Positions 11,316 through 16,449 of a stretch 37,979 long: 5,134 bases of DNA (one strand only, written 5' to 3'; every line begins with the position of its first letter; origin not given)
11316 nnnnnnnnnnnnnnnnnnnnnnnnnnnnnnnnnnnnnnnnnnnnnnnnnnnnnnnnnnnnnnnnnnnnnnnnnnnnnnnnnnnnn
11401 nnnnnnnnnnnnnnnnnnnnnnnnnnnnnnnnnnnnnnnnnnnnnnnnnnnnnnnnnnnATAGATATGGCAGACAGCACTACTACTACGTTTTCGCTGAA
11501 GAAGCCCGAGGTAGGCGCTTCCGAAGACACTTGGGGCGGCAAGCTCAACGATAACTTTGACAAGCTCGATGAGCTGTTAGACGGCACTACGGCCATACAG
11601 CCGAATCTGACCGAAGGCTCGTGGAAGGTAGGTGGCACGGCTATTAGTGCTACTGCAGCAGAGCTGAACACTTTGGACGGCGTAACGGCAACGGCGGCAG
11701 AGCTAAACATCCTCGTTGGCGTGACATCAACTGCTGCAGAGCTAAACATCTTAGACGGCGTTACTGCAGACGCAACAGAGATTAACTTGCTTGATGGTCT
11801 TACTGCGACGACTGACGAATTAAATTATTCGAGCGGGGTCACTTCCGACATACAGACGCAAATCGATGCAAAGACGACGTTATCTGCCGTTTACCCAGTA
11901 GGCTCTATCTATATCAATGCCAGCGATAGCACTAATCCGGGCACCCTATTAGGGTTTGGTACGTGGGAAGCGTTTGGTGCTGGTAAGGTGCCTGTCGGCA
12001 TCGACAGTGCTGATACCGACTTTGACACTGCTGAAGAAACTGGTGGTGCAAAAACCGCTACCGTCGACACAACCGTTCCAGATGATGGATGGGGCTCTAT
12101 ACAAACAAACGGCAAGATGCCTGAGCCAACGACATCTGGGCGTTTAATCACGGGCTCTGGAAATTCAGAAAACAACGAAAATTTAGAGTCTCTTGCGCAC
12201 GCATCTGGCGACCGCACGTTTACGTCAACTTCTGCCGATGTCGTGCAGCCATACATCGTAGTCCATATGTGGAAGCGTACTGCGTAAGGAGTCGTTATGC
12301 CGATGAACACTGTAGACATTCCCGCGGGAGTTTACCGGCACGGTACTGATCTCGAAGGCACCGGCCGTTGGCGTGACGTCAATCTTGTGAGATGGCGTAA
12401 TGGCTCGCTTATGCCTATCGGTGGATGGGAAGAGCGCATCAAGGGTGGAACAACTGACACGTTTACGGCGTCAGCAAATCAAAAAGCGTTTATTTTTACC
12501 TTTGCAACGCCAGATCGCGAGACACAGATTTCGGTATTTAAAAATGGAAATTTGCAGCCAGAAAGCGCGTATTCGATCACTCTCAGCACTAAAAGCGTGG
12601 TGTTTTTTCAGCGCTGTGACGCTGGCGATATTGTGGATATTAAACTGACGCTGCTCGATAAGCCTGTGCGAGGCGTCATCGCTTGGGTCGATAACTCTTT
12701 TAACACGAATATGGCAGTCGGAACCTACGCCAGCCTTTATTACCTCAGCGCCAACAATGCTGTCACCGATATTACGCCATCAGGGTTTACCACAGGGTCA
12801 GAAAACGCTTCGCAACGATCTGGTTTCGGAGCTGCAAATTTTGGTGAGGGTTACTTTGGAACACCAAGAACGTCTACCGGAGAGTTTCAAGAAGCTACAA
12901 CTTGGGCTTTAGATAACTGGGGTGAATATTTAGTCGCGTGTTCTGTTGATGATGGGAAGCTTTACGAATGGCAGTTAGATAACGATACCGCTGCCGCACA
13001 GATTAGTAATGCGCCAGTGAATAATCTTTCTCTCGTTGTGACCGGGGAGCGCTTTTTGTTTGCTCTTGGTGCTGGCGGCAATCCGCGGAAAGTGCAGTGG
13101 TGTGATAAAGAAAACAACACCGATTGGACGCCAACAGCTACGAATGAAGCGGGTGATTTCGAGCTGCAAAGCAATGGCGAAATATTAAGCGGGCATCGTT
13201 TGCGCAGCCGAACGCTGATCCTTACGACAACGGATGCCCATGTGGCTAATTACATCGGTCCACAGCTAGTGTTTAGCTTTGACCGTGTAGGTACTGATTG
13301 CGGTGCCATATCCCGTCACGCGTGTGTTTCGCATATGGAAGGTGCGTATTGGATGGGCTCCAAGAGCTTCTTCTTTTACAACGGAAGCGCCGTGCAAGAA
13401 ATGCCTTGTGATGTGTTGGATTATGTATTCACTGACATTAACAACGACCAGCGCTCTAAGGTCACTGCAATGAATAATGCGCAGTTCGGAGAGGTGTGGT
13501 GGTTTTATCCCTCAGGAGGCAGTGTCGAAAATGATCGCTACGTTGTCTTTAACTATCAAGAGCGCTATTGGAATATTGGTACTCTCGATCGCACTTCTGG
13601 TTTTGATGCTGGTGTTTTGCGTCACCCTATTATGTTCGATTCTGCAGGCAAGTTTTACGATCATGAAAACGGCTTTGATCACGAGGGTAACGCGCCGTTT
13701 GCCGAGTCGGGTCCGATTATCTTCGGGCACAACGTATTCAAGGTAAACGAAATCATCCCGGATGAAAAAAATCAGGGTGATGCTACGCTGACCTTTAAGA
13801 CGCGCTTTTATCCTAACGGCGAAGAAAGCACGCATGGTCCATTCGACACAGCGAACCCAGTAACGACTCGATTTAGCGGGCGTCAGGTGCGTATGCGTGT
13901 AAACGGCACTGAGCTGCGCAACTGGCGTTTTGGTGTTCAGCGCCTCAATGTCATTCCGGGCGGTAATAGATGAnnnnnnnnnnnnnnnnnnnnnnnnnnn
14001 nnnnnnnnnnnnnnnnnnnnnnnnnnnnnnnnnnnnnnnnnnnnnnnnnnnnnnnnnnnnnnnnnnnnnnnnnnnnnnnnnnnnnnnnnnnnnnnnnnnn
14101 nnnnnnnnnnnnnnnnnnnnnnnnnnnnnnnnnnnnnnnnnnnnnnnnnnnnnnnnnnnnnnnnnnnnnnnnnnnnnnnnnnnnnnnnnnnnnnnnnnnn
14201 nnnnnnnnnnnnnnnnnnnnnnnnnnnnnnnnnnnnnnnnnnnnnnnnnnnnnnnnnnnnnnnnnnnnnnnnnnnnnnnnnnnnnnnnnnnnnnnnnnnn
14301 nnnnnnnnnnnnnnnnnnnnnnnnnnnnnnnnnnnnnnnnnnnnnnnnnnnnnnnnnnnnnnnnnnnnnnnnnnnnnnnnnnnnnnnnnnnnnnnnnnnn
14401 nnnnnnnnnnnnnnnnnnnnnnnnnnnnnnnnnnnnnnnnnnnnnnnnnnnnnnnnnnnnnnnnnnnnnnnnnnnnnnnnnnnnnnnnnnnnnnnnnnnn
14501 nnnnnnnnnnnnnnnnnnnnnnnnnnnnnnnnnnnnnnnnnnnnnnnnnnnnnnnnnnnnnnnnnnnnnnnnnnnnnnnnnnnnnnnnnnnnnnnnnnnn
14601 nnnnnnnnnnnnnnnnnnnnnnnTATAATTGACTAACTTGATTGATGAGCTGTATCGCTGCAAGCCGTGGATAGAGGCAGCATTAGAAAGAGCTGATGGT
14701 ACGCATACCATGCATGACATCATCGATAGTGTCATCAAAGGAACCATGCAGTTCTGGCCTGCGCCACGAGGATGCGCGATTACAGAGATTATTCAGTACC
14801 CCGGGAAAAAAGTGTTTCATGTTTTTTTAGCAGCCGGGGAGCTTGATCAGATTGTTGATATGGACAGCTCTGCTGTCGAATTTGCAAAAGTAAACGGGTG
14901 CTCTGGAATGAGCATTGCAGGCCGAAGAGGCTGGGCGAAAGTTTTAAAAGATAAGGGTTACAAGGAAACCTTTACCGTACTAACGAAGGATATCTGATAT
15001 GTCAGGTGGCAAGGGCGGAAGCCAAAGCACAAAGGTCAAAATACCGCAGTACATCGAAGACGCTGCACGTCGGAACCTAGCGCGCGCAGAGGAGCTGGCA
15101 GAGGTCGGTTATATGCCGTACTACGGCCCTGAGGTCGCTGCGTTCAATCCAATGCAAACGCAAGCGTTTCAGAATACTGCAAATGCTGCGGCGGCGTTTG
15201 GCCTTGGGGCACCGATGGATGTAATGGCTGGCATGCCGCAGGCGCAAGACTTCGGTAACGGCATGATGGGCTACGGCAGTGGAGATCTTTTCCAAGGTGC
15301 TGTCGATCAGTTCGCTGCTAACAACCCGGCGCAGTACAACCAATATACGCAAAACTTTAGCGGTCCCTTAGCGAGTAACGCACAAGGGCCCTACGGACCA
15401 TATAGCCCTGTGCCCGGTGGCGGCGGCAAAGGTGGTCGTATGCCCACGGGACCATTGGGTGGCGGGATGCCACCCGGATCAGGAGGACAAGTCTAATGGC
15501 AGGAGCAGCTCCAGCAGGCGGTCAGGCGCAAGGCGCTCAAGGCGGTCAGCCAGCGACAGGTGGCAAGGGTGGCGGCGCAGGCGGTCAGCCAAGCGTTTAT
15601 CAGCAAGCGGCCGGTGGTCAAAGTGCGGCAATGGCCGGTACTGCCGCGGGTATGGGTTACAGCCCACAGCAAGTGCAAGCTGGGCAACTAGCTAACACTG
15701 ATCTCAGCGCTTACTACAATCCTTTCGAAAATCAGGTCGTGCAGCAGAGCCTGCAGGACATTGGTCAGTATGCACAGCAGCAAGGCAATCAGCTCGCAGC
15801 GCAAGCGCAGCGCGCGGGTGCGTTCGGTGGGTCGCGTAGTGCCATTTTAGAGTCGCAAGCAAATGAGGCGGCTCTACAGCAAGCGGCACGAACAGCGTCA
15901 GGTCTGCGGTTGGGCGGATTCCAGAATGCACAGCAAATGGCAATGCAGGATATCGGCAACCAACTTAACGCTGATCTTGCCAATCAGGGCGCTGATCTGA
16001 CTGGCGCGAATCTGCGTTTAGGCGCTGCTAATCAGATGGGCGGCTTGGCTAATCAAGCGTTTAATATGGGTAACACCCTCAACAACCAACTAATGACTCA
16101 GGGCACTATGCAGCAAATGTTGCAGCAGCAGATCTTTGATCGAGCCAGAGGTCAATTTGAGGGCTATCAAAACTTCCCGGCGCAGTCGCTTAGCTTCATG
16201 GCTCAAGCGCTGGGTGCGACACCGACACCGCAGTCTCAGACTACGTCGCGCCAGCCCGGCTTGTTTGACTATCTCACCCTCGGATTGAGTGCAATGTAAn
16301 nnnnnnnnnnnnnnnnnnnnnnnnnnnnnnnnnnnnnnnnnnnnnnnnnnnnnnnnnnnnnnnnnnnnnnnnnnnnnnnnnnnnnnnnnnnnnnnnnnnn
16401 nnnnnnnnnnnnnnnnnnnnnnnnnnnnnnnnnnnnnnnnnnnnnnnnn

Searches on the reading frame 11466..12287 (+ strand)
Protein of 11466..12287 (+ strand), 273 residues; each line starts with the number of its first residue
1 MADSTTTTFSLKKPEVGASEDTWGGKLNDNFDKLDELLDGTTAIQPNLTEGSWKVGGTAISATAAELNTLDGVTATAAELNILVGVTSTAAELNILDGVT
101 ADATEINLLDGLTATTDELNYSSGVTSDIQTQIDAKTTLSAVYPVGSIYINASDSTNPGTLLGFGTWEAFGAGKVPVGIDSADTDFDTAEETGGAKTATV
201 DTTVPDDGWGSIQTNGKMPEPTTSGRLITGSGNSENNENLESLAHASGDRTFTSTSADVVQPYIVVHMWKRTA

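Call 13: search_protein_families(library=phrogs, max_evalue=0.001, proteins=[window:11466-12287:+])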
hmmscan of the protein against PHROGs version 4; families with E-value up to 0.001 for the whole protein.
window:11466-12287:+ (273 aa): 5 families
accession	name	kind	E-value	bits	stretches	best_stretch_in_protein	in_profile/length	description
phrog_5717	-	tail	8.1e-18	65.1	1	55-273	913-1150/1150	tail protein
phrog_24267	-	unknown function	1.1e-17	65.6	1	133-273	134-266/266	-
phrog_6465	-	tail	5.1e-15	56.8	1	64-209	27-194/281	tail protein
phrog_958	-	tail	5.1e-14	52.6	1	131-272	445-605/606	baseplate wedge subunit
phrog_29288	-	unknown function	1.1e-05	24.1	1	62-158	813-908/1558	-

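Call 14: search_protein_families(library=pfam, max_evalue=0.01, proteins=[window:11466-12287:+])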
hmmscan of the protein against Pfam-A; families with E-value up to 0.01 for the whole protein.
window:11466-12287:+ (273 aa): 1 family
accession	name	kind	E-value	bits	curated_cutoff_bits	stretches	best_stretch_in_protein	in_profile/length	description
PF21939.1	Gp10_C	-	3.6e-28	99.7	27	1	139-272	2-139/139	Baseplate structural protein Gp10, C-terminal domain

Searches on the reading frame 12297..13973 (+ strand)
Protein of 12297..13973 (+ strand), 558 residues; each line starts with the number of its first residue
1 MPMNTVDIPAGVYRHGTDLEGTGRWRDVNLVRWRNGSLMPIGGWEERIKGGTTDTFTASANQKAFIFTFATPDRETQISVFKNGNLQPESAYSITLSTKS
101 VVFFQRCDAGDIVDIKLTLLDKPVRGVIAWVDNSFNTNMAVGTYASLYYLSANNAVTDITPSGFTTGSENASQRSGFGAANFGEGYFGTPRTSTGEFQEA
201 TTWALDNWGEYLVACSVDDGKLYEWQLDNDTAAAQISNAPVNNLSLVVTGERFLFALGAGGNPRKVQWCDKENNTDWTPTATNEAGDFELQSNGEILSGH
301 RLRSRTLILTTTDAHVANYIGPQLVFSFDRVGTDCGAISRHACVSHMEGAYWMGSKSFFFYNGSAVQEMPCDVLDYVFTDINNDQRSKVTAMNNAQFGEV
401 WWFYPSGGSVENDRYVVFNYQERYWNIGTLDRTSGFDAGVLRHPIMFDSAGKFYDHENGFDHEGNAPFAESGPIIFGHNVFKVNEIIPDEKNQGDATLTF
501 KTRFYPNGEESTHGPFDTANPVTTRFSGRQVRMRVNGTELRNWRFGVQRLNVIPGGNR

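Call 13: search_protein_families(library=phrogs, max_evalue=0.001, proteins=[window:12297-13973:+])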
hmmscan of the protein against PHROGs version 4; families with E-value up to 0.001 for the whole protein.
window:12297-13973:+ (558 aa): 1 family
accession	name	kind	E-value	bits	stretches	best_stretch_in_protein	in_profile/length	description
phrog_3287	-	head and packaging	8.9e-73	246.9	1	119-558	54-524/524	virion structural protein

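Call 14: search_protein_families(library=pfam, max_evalue=0.01, proteins=[window:12297-13973:+])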
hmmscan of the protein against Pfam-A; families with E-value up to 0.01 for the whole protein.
window:12297-13973:+ (558 aa): 0 families

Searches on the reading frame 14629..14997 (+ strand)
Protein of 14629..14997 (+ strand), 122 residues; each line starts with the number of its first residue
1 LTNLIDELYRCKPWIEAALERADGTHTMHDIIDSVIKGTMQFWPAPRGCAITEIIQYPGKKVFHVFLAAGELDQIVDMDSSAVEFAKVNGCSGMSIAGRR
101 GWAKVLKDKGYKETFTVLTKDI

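Call 15: search_protein_families(library=phrogs, max_evalue=0.001, proteins=[window:14629-14997:+])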
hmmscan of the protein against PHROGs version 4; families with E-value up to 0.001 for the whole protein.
window:14629-14997:+ (122 aa): 2 families
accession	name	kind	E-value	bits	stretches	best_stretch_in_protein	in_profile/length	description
phrog_22172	-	unknown function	1.9e-13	51.8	1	7-113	9-119/129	-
phrog_7642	-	unknown function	1.1e-07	32.7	1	5-121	10-135/144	-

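Call 16: search_protein_families(library=pfam, max_evalue=0.01, proteins=[window:14629-14997:+])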
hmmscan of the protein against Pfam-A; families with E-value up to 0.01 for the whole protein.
window:14629-14997:+ (122 aa): 1 family
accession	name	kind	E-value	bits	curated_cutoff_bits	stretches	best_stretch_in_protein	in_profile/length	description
PF21475.2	PaaA-like_N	-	0.0036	17.2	27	1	13-34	29-50/60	PaaA-like, N-terminal domain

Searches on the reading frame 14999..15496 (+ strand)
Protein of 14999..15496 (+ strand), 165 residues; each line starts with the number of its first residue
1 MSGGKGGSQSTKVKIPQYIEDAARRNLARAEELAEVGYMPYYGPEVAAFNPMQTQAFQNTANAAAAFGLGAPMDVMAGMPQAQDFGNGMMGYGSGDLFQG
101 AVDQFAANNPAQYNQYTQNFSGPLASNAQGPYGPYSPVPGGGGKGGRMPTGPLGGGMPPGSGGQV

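Call 15: search_protein_families(library=phrogs, max_evalue=0.001, proteins=[window:14999-15496:+])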
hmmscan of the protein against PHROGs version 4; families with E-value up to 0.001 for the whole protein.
window:14999-15496:+ (165 aa): 1 family
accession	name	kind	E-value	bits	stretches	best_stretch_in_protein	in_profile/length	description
phrog_4287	-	DNA, RNA and nucleotide metabolism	8.9e-06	26.2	1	3-122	5-141/392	DNA ejection protein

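Call 16: search_protein_families(library=pfam, max_evalue=0.01, proteins=[window:14999-15496:+])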
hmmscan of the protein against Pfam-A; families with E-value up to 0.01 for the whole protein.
window:14999-15496:+ (165 aa): 0 families

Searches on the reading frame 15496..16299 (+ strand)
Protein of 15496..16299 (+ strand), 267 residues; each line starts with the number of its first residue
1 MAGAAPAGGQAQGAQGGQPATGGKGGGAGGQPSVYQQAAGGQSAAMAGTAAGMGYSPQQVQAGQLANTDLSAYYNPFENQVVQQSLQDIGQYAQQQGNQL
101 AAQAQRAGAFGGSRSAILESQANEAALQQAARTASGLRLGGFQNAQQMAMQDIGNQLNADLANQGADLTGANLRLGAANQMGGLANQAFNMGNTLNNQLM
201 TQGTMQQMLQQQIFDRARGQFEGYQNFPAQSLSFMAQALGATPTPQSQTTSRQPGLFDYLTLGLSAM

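Call 15: search_protein_families(library=phrogs, max_evalue=0.001, proteins=[window:15496-16299:+])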
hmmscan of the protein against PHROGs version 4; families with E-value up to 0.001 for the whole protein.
window:15496-16299:+ (267 aa): 1 family
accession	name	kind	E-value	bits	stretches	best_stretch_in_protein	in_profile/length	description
phrog_4287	-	DNA, RNA and nucleotide metabolism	3.1e-05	24.4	1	3-251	65-290/392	DNA ejection protein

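Call 16: search_protein_families(library=pfam, max_evalue=0.01, proteins=[window:15496-16299:+])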
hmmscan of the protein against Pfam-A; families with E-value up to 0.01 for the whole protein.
window:15496-16299:+ (267 aa): 0 families
